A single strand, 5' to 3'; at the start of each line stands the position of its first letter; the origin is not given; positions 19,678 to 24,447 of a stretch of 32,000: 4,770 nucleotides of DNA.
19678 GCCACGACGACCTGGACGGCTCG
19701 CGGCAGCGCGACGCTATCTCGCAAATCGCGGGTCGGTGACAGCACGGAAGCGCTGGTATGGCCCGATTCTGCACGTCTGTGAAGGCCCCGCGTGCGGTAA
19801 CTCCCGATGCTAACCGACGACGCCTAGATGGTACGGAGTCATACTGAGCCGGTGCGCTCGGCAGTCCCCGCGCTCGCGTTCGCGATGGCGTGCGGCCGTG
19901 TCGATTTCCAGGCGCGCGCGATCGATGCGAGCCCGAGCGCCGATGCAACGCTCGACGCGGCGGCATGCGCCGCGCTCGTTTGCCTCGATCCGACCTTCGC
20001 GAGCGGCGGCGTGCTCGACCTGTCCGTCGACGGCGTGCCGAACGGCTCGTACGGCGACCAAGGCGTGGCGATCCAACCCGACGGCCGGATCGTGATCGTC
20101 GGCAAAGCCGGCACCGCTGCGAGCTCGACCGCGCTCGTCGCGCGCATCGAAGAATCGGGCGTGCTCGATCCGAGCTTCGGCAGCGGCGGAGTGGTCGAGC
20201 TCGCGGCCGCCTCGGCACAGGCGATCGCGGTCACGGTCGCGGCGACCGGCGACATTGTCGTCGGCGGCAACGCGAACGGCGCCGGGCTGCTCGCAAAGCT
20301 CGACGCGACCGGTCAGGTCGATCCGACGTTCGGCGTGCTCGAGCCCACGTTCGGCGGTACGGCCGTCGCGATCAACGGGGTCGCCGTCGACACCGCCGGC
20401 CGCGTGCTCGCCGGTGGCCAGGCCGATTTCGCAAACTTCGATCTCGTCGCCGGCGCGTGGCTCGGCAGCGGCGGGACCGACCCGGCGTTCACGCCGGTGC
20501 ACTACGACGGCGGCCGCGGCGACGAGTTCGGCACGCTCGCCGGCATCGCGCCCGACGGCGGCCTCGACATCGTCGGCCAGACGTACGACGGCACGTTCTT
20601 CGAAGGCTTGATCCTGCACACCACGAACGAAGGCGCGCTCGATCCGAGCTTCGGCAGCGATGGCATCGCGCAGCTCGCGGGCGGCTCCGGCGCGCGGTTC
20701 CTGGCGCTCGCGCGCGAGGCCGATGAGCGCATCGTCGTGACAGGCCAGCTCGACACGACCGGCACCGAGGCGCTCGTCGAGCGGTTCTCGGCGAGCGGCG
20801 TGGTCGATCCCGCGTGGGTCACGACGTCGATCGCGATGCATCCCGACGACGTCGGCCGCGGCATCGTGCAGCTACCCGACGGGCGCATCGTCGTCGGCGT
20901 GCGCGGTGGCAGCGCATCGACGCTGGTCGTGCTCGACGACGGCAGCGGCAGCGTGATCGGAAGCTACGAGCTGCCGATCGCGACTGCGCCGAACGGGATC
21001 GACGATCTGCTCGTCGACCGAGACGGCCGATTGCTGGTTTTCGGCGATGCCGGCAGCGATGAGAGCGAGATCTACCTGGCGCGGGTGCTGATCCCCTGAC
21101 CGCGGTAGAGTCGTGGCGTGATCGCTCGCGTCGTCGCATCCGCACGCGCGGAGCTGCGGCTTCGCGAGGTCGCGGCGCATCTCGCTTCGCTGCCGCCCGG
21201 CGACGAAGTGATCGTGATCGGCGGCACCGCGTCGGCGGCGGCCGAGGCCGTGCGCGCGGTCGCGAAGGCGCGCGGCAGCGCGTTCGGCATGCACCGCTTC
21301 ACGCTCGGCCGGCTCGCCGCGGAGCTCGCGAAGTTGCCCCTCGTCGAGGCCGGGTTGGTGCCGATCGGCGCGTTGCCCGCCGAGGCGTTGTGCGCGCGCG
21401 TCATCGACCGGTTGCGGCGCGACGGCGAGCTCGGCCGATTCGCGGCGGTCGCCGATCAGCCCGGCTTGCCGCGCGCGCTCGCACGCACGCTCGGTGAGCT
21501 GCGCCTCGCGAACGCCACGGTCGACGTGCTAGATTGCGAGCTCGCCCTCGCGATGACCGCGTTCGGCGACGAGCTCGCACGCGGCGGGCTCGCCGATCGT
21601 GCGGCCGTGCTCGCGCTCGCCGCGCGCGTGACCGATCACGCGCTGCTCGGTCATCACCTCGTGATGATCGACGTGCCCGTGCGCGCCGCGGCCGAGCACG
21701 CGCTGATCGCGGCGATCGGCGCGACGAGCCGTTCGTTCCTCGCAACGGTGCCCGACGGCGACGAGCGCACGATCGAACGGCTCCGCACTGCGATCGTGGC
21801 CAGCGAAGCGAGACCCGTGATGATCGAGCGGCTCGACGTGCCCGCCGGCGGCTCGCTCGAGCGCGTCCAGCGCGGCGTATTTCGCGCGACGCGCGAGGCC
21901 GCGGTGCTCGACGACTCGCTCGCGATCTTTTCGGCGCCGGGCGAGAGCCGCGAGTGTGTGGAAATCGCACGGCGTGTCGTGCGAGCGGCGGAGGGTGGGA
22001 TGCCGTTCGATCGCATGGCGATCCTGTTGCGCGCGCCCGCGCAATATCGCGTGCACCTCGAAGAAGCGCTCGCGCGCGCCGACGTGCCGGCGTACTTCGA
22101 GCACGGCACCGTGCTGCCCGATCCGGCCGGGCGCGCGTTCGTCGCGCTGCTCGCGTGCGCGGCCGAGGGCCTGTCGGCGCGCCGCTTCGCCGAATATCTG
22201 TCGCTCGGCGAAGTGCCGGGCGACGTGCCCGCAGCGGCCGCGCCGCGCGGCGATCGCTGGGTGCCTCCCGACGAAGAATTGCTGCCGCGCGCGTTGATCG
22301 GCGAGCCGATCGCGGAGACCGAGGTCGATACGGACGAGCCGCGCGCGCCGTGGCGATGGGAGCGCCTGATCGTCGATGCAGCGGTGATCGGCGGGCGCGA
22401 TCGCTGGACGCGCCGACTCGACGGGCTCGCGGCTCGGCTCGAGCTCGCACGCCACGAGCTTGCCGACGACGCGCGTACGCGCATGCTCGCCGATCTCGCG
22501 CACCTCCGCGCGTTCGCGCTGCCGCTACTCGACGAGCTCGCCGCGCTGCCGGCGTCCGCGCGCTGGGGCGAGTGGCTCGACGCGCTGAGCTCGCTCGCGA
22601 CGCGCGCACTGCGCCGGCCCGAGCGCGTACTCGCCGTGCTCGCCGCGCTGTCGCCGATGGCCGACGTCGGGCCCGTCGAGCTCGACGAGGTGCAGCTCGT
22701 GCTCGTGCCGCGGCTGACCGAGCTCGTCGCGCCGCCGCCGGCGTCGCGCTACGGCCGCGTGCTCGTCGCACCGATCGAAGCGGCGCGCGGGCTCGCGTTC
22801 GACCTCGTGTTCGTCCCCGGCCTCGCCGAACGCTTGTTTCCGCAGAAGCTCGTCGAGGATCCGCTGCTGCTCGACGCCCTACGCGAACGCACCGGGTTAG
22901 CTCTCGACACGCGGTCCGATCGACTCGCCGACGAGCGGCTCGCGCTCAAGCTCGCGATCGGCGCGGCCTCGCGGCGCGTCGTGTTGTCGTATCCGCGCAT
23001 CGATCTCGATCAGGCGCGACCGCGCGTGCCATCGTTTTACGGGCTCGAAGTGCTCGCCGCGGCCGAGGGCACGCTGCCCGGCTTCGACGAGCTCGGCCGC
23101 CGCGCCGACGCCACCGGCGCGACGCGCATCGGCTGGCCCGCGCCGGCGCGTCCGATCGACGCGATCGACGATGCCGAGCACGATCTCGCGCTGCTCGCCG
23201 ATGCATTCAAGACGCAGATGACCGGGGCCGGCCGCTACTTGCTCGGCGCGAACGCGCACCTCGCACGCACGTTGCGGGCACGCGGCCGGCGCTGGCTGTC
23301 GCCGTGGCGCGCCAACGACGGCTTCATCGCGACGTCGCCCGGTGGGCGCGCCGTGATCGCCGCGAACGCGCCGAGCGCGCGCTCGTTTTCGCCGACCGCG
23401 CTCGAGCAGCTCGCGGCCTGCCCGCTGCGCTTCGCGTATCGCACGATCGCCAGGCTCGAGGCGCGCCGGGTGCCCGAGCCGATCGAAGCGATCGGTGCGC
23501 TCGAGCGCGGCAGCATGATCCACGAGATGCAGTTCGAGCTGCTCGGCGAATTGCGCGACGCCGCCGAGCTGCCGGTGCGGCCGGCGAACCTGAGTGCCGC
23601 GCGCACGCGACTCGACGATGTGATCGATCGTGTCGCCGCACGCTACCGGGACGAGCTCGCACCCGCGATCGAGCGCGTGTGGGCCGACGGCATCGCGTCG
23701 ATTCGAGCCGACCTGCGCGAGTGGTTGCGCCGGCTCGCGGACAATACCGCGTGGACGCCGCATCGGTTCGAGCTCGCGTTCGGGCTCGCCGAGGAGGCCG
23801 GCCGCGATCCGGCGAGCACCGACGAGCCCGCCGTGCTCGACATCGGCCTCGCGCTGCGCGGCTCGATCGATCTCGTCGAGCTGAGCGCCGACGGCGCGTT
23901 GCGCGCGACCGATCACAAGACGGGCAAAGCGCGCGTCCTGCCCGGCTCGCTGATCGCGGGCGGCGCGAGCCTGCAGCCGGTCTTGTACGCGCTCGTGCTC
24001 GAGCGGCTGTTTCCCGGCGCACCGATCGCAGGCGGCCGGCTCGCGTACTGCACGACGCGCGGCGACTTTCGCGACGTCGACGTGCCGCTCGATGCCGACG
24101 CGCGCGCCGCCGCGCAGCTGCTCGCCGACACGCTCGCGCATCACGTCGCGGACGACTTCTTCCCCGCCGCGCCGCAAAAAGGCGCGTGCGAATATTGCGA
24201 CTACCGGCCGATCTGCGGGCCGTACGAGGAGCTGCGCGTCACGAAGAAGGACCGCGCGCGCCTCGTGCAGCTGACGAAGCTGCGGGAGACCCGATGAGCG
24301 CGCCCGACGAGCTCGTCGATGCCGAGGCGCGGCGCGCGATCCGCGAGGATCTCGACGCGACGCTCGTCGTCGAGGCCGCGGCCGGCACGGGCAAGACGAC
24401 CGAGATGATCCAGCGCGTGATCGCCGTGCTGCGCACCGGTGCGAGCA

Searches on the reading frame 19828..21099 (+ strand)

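Call 85: search_protein_families(library=pfam, proteins=[window:19828-21099:+], max_evalue=0.0001)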
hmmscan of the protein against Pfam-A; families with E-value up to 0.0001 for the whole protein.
window:19828-21099:+ (423 aa): 1 family
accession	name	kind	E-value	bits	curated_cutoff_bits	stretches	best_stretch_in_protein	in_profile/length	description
PF17164.10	DUF5122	-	1.5e-17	63.9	27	1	83-117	1-36/36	Domain of unknown function (DUF5122) beta-propeller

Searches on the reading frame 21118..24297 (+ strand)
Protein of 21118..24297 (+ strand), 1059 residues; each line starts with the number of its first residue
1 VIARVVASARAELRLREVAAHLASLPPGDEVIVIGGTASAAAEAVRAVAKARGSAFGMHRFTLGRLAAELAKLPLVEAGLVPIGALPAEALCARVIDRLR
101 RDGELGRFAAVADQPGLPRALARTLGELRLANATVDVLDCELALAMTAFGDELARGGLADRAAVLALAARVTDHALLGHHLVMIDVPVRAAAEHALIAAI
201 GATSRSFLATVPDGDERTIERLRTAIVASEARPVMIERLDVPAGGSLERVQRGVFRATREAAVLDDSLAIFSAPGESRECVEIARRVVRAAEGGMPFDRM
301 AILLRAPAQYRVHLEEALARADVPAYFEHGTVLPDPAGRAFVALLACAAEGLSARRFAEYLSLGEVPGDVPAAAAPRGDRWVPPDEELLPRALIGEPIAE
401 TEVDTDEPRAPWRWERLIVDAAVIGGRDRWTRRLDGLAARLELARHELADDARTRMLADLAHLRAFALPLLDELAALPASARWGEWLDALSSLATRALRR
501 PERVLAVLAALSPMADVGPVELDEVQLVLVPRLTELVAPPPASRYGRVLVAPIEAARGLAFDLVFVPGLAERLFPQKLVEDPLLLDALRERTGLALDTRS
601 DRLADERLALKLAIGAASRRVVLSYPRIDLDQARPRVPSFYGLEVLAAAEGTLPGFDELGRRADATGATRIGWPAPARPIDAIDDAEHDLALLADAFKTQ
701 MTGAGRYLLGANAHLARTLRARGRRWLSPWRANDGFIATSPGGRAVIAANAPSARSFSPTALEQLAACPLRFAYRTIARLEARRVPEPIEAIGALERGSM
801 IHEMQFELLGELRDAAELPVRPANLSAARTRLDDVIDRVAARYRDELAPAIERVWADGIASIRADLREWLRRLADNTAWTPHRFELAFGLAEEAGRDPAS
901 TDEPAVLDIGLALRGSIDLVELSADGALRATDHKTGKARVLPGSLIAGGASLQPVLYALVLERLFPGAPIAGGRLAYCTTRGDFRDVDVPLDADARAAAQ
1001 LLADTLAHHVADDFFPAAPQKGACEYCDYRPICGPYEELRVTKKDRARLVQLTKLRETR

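Call 85: search_protein_families(library=pfam, proteins=[window:21118-24297:+], max_evalue=0.0001)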
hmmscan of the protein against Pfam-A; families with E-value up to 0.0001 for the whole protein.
window:21118-24297:+ (1059 aa): 2 families
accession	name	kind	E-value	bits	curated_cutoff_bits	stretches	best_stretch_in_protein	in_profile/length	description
PF12705.13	PDDEXK_1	-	6.4e-34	118.4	22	1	756-1033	1-246/247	PD-(D/E)XK nuclease superfamily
PF13361.12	UvrD_C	-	1.4e-05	25.1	25.6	0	547-625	286-347/350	UvrD-like helicase C-terminal domain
